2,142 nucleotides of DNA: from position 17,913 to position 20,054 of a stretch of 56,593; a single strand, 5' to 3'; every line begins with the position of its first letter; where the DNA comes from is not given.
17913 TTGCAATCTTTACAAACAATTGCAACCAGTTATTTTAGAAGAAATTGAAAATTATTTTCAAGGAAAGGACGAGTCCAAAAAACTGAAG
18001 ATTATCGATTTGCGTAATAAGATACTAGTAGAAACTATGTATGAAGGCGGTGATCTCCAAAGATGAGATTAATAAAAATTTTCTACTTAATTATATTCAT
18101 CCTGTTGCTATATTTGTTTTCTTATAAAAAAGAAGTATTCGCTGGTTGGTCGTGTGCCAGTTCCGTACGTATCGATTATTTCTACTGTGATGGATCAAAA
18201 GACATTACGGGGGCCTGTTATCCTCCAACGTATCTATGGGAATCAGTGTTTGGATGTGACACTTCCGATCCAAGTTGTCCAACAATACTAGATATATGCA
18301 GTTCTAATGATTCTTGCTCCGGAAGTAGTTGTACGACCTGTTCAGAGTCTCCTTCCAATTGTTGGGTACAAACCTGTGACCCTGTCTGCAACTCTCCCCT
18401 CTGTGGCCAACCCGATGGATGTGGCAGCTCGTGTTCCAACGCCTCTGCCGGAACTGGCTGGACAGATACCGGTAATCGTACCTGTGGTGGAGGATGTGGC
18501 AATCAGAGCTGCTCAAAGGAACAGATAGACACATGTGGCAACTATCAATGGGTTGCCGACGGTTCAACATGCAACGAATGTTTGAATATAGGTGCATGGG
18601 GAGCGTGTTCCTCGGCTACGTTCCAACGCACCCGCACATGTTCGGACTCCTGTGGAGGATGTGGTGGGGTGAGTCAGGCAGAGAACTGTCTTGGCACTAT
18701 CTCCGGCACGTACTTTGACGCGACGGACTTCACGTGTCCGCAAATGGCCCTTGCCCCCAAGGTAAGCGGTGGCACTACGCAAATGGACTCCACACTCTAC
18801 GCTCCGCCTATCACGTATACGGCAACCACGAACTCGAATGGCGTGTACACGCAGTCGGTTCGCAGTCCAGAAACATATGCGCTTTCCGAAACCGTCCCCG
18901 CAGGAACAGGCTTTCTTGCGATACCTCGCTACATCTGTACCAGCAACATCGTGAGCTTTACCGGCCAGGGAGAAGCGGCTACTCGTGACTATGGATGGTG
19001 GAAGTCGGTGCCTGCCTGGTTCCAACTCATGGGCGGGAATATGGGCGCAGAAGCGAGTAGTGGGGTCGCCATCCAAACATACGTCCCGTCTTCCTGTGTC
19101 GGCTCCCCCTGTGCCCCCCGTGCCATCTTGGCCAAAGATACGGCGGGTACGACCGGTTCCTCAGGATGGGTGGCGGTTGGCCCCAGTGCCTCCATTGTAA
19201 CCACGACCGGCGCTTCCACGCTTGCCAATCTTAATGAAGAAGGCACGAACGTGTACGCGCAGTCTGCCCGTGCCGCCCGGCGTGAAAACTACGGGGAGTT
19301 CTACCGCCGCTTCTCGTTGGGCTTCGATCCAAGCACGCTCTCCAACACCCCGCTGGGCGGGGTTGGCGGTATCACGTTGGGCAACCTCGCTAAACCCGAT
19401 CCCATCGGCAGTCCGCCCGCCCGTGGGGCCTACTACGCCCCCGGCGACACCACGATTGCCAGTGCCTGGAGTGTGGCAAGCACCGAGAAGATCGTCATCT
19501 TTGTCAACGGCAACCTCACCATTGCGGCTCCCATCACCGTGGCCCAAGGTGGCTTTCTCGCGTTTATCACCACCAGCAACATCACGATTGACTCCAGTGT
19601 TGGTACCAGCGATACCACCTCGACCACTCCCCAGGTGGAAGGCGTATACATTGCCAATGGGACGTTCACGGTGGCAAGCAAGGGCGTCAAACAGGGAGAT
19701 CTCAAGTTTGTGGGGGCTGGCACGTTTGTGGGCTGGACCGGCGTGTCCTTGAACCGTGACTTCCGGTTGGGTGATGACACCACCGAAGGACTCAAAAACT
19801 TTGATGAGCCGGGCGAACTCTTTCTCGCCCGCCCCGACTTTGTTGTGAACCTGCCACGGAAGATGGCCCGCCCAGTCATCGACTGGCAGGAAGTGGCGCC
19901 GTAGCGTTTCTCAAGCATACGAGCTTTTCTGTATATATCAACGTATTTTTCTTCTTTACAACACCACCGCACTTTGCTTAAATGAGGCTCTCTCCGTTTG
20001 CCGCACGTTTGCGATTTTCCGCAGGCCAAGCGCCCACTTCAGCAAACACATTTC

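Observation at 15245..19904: Compositionally mosaic three-gene surface-protein cassette (candidate host-attachment locus)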

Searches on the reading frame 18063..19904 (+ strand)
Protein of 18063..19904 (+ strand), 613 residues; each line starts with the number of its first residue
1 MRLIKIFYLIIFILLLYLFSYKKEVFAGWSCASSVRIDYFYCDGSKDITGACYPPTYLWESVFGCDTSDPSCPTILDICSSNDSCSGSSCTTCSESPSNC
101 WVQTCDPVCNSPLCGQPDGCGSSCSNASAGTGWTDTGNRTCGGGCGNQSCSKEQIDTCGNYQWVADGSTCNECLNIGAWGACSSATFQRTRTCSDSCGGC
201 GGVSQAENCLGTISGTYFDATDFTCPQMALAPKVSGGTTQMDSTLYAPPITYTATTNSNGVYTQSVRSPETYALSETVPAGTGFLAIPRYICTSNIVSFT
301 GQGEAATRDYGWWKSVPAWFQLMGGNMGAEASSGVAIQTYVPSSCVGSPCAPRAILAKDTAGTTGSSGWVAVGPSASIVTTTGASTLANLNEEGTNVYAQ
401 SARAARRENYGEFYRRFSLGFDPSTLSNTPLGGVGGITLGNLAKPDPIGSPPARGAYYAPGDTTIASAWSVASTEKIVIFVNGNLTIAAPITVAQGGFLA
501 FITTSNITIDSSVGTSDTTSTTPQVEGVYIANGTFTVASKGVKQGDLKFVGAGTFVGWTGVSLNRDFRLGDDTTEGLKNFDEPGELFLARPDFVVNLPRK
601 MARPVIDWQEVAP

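Call 4: search_protein_families(library=pfam, proteins=[window:18063-19904:+], max_evalue=0.1)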
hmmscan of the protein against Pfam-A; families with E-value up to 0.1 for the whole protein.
window:18063-19904:+ (613 aa): 2 families
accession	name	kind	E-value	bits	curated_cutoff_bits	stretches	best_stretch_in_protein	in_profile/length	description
PF23981.1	DUF7305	-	9.4e-05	22.8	27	1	454-551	48-142/185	Domain of unknown function (DUF7305)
PF12459.13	DltX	-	0.099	12.6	25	0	6-22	15-31/43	D-Ala-teichoic acid biosynthesis protein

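Call 5: search_protein_families(library=ncbifam, proteins=[window:18063-19904:+], max_evalue=0.1)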
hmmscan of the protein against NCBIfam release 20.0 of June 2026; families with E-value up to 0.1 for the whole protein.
window:18063-19904:+ (613 aa): 0 families

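Call 6: search_protein_families(library=phrogs, proteins=[window:18063-19904:+], max_evalue=0.1)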
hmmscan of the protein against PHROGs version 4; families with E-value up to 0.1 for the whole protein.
window:18063-19904:+ (613 aa): 0 families

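Call 7: search_solved_structures(query=window:18063-19904:+, max_evalue=1, show_alignments=2)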
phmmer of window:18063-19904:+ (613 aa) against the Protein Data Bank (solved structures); distinct sequences matched with E-value up to 1: 0.

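Call 9: find_homologous_proteins(query=window:18063-19904:+, max_evalue=0.001)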
Query window:18063-19904:+ (613 aa): 15 proteins with E <= 0.001 among 8000 candidates.
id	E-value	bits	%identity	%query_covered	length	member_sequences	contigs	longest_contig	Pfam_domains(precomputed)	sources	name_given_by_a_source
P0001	0.0e+0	1412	100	100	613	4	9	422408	-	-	-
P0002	1.6e-256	871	76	83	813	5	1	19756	PF23981.2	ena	-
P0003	3.9e-73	265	38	89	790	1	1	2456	-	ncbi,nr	ncbi:hypothetical protein HY333_00575 [Candidatus Collierbacteria bacterium]|nr:hypothetical protein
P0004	1.3e-67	247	41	66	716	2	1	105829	-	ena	-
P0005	1.0e-54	205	43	48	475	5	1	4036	-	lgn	-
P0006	6.2e-54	202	45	48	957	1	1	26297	-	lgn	-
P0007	1.4e-51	194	45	48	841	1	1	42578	-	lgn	-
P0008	1.1e-42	165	37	56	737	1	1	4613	-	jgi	jgi:hypothetical protein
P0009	8.8e-39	152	37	48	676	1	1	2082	-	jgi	jgi:hypothetical protein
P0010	1.2e-35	142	35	48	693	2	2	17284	-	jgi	jgi:hypothetical protein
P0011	9.2e-33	132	36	48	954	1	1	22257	-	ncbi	-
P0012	6.7e-28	116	30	56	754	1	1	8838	-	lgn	-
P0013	4.3e-22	97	32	51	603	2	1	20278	PF00090.26,PF19030.7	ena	-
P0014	5.8e-17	80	37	27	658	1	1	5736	-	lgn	-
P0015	5.9e-13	67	36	26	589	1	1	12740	-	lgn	-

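Call 10: find_encoding_contigs(protein=P0002, flank=10000, max_places=4)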
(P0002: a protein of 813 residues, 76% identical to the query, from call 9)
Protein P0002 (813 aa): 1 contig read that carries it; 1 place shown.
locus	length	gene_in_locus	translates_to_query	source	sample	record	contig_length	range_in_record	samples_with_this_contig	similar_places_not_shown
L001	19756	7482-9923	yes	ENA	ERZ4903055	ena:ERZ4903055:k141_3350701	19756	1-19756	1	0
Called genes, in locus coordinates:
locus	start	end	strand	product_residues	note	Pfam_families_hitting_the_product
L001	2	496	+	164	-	?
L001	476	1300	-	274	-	PF02673:BacA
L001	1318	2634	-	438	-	PF01566:Nramp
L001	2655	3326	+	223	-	PF01863:YgjP-like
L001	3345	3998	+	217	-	PF01794:Ferric_reduct (weak)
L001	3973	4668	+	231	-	PF21694:DNA_pol3_delta_C (faint)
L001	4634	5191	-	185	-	PF13302:Acetyltransf_3, PF00583:Acetyltransf_1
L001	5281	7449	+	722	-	-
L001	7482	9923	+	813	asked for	PF23981:DUF7305 (faint)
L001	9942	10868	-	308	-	PF01368:DHH, PF02833:DHHA2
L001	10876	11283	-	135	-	-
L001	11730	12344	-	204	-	PF00293:NUDIX (weak)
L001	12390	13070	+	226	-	-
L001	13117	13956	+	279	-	PF02498:Bro-N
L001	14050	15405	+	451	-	PF02878:PGM_PMM_I, PF02879:PGM_PMM_II, PF02880:PGM_PMM_III, PF00408:PGM_PMM_IV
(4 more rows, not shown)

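Call 11: find_encoding_contigs(protein=P0004, flank=10000, max_places=4)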
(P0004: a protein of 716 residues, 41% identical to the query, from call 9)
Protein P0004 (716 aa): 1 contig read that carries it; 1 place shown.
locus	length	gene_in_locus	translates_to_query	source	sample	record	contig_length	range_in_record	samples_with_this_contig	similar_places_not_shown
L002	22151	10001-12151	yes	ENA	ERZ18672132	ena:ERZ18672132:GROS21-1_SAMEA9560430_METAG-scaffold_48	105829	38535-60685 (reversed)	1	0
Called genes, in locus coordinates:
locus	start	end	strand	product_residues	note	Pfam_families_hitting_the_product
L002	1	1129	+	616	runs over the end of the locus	-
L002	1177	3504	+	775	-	PF04865:Baseplate_J (faint)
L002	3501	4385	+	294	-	PF04203:Sortase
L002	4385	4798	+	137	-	PF03652:RuvX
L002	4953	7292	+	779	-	PF09586:YfhO (weak)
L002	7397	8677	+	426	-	PF04851:ResIII, PF00270:DEAD, PF00271:Helicase_C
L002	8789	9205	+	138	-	PF00011:HSP20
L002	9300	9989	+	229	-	-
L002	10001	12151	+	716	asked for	-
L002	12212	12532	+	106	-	-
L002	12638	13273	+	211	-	PF00881:Nitroreductase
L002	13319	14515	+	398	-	PF07995:GSDH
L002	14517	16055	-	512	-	-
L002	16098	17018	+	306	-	PF00215:OMPdecase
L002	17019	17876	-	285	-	PF00004:AAA (faint), PF03266:NTPase_1, PF13401:AAA_22 (faint)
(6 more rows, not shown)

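Call 15: find_encoding_contigs(protein=P0001, flank=10000, max_places=8)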
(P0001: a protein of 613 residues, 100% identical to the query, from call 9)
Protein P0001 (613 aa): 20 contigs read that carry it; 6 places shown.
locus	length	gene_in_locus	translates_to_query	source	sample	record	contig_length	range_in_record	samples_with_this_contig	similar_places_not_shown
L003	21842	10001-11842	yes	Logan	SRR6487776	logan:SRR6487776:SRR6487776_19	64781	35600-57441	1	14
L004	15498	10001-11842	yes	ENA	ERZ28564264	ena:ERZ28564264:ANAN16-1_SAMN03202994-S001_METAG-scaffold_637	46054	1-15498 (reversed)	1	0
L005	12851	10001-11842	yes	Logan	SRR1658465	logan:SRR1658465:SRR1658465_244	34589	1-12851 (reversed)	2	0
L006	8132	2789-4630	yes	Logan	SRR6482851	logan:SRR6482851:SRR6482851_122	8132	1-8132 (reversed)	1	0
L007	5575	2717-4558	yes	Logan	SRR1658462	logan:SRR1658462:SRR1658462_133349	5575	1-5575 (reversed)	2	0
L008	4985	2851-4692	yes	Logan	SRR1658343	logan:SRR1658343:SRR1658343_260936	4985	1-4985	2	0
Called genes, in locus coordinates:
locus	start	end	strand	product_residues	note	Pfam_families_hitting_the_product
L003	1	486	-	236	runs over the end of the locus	-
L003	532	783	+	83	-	-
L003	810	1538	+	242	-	PF08241:Methyltransf_11, PF08242:Methyltransf_12 (weak), PF13649:Methyltransf_25 (weak)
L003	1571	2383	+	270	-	PF02780:Transketolase_C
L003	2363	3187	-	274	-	PF02673:BacA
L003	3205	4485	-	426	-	PF01566:Nramp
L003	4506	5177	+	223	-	PF01863:YgjP-like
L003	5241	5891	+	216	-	PF01794:Ferric_reduct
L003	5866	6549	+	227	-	PF21694:DNA_pol3_delta_C (faint)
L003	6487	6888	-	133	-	PF13302:Acetyltransf_3 (weak), PF00583:Acetyltransf_1 (weak)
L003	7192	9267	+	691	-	-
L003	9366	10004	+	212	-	-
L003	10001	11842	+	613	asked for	-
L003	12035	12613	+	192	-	-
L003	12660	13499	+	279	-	PF02498:Bro-N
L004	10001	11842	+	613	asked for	-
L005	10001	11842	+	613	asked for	-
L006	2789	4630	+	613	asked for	-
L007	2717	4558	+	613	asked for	-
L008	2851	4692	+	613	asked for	-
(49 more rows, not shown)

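Call 24: find_encoding_contigs(protein=P0007, flank=8000, max_places=2)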
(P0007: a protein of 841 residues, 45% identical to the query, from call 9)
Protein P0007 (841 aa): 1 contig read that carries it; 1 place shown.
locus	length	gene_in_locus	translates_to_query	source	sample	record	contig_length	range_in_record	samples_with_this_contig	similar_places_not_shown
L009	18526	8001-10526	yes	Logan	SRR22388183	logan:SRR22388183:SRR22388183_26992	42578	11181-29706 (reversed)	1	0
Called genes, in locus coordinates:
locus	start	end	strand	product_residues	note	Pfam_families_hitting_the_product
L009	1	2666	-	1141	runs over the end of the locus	PF01551:Peptidase_M23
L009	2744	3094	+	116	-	-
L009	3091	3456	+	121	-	-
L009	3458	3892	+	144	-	PF18895:T4SS_pilin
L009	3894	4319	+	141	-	-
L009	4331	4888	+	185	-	PF18895:T4SS_pilin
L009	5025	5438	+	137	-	PF18895:T4SS_pilin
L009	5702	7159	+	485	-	-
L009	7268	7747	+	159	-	-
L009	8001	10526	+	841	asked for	-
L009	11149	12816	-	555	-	PF01554:MatE (weak), PF03023:MurJ, PF13440:Polysacc_synt_3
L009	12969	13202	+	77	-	PF01649:Ribosomal_S20p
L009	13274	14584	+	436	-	PF00704:Glyco_hydro_18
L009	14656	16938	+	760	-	PF00912:Transgly, PF00905:Transpeptidase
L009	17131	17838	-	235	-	PF02224:Cytidylate_kin, PF13189:Cytidylate_kin2 (weak), PF13238:AAA_18 (faint)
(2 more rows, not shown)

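Call 25: find_encoding_contigs(protein=P0006, flank=8000, max_places=2)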
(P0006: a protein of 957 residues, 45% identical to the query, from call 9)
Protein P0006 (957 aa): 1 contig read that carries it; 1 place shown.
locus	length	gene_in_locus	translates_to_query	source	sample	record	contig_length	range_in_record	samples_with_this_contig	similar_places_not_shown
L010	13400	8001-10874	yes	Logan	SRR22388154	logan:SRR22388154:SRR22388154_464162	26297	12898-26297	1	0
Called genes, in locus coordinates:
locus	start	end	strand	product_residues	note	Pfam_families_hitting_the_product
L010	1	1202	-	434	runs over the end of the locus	PF00152:tRNA-synt_2 (faint), PF13393:tRNA-synt_His, PF00587:tRNA-synt_2b (weak), PF03129:HGTP_anticodon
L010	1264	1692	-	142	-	-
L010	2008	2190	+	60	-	-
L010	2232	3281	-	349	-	PF09136:Glucodextran_B, PF17936:Big_6 (weak)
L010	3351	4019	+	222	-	PF13483:Lactamase_B_3, PF12706:Lactamase_B_2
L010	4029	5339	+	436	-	PF00772:DnaB, PF03796:DnaB_C, PF06745:ATPase (weak), PF13481:AAA_25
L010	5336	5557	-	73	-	-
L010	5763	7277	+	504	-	-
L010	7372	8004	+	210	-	-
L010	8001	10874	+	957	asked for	-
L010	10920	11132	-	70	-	-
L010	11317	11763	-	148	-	-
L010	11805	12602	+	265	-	PF01790:LGT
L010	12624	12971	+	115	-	-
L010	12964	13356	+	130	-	PF01252:Peptidase_A8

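Call 26: find_encoding_contigs(protein=P0011, flank=8000, max_places=2)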
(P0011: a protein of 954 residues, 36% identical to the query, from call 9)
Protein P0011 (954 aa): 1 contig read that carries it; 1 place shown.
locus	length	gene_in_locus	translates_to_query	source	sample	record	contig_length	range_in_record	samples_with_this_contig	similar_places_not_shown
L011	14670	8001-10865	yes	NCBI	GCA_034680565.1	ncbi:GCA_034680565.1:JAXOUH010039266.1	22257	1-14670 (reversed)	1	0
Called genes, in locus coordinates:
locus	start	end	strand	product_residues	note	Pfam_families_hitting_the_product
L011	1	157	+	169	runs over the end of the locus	PF00886:Ribosomal_S16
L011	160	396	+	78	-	PF13083:KH_KhpA-B, PF00013:KH_1 (weak)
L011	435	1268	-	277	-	-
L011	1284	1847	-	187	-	-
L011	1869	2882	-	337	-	PF06723:MreB_Mbl (faint), PF11104:PilM_2, PF25216:Volactin (faint), PF14450:FtsA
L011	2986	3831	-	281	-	-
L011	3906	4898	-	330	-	-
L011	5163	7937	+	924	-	-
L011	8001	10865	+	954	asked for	-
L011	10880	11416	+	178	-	PF07963:N_methyl (faint)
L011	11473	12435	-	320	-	PF03422:CBM_6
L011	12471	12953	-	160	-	PF07963:N_methyl (weak)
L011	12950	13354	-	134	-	PF07963:N_methyl (weak), PF08334:T2SSG (faint)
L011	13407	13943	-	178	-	PF07963:N_methyl (weak)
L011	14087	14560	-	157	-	PF07963:N_methyl (weak)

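Call 28: predict_structure(alignment_id=A1)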
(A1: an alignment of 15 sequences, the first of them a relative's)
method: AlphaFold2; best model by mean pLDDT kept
length: 613 residues; sequences in the alignment: 15
mean_pLDDT: 55.2   pTM: 0.49
mean pLDDT of the five models: 55.2, 52.4, 51.7, 50.9, 49.8
residues with pLDDT >= 90: 37; 70-90: 190; 50-70: 87; < 50: 299
segments of 3 or more residues with pLDDT < 50: 1-3, 17-208, 331-336, 346-376, 380-404, 425-430, 432-454, 605-613
pLDDT, mean of each block of 10 residues (from residue 1): 60 57 26 26 31 28 33 27 27 31 26 27 25 29 27 31 29 24 29 30 40 83 65 81 67 81 78 80 61 73 77 70 61 49 48 40 41 44 43 33 58 75 48 41 32 60 83 83 89 88 92 89 92 87 81 84 76 64 81 79 51 43
secondary structure, 60 per line:
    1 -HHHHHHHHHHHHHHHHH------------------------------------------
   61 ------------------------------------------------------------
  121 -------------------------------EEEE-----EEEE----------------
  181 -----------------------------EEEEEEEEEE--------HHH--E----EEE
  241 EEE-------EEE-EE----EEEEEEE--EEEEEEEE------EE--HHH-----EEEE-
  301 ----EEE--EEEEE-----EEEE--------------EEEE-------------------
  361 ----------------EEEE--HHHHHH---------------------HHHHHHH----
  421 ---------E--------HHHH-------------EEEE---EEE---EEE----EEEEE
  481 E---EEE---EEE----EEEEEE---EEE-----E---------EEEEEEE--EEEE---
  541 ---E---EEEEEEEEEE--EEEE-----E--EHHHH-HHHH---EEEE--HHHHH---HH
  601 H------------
elements in order: H2-18 E152-155 E161-164 E210-219 E238-243 E251-253 E261-267 E270-277 E296-299 E305-307 E310-314 E320-323 E338-341 E377-380 H383-388 H410-416 H439-442 E456-459 E463-465 E469-471 E476-481 E485-487 E491-493 E498-503 E507-509 E525-531 E534-537 E548-557 E560-563 H573-576 H578-581 E585-588 H591-595

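Call 32: search_protein_representatives(alignment_id=A1)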
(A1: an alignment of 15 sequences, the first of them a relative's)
Query: 15 sequences, 675 profile positions. Proteins with E-value up to 0.001 (for the whole library): 3569; up to 1e-10: 2883; up to 1e-30: 1216. The best 150 are listed.
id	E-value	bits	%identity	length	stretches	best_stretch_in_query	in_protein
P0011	1.4e-220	751.2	-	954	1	12-674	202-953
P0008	5.1e-220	749.4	-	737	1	12-674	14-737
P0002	5.3e-194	663.4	-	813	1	1-675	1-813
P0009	1.8e-174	598.9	-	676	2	189-674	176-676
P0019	5.5e-174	597.2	-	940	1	36-674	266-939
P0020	1.8e-173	595.5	-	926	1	99-674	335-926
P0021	2.4e-172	591.8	-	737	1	82-674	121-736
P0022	2.6e-166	571.9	-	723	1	13-674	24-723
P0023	6.0e-164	564.1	-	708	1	23-674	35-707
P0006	1.3e-161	556.3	-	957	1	33-675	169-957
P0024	1.2e-159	549.8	-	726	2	167-674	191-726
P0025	4.9e-159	547.8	-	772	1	79-674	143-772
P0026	5.3e-155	534.5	-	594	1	93-674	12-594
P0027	7.5e-155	534.0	-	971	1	111-674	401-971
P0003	1.9e-152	526.1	-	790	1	12-675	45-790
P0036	1.0e-144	500.5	-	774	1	127-674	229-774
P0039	4.8e-143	495.0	-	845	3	275-585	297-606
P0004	2.8e-142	492.5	-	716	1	12-675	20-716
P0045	8.8e-139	480.9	-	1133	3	275-583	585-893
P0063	8.8e-129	447.8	-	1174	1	175-674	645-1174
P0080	2.2e-122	426.7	-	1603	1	21-675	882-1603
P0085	1.9e-119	417.0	-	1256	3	330-675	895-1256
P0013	3.1e-115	403.1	-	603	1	76-674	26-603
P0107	2.3e-109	383.7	-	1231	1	132-675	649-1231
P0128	1.1e-101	358.3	-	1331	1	159-674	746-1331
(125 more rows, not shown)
